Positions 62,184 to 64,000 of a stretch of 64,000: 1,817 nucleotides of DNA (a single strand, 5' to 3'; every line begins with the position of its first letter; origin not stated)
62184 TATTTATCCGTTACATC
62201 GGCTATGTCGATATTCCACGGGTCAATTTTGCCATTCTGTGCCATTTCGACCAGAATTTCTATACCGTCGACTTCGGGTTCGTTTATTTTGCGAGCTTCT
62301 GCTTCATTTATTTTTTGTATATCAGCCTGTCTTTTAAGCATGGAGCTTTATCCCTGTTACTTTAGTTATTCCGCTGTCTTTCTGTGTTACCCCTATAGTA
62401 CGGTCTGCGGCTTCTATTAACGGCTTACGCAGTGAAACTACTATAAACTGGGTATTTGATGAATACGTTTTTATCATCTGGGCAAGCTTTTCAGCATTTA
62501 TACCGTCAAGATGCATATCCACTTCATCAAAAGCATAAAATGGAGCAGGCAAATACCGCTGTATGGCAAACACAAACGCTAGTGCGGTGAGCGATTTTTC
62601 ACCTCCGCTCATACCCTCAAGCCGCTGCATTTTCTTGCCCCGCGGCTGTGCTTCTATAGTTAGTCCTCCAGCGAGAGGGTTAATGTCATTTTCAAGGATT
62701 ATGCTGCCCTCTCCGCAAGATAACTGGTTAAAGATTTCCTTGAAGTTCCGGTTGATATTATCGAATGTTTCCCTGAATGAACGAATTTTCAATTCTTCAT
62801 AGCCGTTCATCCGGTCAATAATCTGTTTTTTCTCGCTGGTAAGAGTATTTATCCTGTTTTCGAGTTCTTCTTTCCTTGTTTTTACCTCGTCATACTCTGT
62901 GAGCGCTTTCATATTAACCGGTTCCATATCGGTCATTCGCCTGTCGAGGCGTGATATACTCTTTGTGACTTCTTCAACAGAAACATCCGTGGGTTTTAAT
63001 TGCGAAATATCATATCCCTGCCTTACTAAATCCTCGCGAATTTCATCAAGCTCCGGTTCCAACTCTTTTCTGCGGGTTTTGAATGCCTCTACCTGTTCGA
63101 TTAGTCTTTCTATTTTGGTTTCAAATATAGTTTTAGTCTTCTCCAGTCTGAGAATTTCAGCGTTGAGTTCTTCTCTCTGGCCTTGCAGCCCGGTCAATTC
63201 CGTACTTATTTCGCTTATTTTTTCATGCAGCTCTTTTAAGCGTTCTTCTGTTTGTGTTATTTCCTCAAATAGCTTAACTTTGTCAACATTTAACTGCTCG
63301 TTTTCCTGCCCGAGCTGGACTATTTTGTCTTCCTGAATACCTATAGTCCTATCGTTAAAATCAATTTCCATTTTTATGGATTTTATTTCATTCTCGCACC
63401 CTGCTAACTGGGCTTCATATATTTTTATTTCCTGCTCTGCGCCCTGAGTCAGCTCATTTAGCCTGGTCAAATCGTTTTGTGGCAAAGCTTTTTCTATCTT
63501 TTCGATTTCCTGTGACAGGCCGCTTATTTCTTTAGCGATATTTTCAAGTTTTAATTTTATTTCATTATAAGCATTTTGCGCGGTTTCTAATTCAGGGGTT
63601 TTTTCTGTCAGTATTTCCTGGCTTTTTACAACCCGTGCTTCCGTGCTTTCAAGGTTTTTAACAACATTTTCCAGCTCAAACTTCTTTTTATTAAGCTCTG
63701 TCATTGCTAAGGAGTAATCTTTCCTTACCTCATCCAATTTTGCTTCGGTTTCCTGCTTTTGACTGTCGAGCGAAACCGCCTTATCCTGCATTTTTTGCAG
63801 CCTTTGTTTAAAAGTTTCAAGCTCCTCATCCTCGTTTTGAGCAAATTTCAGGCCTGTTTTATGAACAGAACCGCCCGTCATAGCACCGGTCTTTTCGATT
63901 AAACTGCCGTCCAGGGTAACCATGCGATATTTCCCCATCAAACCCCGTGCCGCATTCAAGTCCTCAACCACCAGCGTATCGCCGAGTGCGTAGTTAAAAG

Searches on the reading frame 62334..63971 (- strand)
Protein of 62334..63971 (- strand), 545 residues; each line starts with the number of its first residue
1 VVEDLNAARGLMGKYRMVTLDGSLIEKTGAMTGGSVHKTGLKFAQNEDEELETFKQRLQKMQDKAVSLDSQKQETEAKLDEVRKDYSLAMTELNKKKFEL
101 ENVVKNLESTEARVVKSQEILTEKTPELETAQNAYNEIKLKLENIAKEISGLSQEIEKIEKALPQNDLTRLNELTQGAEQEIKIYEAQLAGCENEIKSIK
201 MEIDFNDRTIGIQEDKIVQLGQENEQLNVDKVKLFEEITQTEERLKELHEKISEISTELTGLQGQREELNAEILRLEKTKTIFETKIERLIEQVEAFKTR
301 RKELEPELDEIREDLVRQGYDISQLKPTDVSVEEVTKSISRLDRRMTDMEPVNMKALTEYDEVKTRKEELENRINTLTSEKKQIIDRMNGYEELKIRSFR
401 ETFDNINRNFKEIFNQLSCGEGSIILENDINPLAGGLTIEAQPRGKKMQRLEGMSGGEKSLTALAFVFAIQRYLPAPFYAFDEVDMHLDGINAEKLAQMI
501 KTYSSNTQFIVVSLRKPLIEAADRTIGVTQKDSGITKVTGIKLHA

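Call 32: search_protein_families(library=pfam, proteins=[window:62334-63971:-], max_evalue=0.01)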
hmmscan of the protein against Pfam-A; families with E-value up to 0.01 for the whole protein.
window:62334-63971:- (545 aa): 12 families
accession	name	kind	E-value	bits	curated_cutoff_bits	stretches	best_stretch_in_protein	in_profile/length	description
PF02463.25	SMC_N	-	9.1e-31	107.4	40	1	91-536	125-219/220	RecF/RecN/SMC N terminal domain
PF17675.6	APG6_N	-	1.1e-05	26.4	45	0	229-312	44-122/132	Apg6 coiled-coil region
PF07889.17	DUF1664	-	1.2e-05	25.8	34.6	0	275-342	56-120/124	Protein of unknown function (DUF1664)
PF20667.3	Sec10_N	-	0.00028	21.4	27.4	0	226-290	46-95/118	Exocyst complex component Sec10, N-terminal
PF02403.27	Seryl_tRNA_N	-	0.00035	21.2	28.2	1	242-315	28-97/108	Seryl-tRNA synthetase N-terminal domain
PF00261.25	Tropomyosin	-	0.001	19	38.6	1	259-412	8-164/242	Tropomyosin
PF06818.20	Fez1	-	0.0017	19.3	34.4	0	237-393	11-161/199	Fez1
PF25526.1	LIP-1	-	0.0024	17.7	34.1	1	92-272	11-195/250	Liprin-alpha-like coiled coil domain 2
PF25762.1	HAUS1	-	0.0063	16.8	40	1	234-323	112-201/236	HAUS augmin-like complex subunit 1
PF06160.17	EzrA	-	0.0068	15.2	39.6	0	214-315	81-177/557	Septation ring formation regulator, EzrA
PF03961.19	FapA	-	0.0093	16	31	0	45-122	166-243/272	Flagellar Assembly Protein A beta solenoid domain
PF04513.17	Baculo_PEP_C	-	0.0097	16.4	38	0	225-315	5-94/140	Baculovirus polyhedron envelope protein, PEP, C terminus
